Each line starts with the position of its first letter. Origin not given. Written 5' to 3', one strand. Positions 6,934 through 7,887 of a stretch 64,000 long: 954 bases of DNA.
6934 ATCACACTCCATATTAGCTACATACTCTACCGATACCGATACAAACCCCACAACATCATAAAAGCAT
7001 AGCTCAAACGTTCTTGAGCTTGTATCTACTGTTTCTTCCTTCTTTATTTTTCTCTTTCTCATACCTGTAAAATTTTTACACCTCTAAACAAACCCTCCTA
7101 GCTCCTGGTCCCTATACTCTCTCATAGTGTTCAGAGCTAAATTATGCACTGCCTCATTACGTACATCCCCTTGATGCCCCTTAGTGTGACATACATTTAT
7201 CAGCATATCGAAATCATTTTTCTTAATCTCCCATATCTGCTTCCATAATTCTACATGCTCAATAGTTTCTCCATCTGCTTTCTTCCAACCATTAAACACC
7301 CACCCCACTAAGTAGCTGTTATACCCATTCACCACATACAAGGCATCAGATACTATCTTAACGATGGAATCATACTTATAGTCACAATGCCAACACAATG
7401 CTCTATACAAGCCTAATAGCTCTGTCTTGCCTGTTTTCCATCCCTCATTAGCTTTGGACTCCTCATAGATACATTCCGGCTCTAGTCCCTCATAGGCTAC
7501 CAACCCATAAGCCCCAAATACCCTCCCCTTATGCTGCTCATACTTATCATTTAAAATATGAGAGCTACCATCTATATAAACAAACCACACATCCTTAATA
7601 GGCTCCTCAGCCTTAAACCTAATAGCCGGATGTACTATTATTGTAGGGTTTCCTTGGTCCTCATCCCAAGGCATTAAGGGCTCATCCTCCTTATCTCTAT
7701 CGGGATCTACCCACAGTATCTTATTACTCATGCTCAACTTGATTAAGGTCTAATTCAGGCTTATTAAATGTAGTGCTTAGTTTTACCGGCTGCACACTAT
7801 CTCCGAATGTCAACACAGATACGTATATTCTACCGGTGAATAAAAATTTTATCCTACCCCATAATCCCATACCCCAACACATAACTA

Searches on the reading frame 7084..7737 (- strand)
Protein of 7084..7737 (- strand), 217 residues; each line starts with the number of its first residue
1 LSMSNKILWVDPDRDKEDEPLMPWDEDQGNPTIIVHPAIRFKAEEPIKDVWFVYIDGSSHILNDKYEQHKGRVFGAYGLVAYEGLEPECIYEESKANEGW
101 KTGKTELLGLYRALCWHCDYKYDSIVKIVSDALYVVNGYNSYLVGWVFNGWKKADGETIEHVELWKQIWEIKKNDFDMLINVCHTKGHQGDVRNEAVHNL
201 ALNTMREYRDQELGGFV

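Call 9: search_protein_families(library=pfam, proteins=[window:7084-7737:-], max_evalue=0.01)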
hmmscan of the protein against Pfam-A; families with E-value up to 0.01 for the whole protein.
window:7084-7737:- (217 aa): 1 family
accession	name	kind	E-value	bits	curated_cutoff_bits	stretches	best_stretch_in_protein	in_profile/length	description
PF00075.30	RNase_H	-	3.5e-12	47.1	25.8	1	52-203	5-138/141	RNase H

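Call 10: search_protein_families(library=phrogs, proteins=[window:7084-7737:-], max_evalue=0.01)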
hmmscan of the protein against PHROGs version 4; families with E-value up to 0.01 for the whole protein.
window:7084-7737:- (217 aa): 2 families
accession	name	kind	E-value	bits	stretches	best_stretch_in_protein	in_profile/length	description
phrog_531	-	DNA, RNA and nucleotide metabolism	5.3e-20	72.9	1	42-211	67-230/285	Rnase H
phrog_3265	-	DNA, RNA and nucleotide metabolism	2.3e-14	54.2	1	125-200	110-187/496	ribonuclease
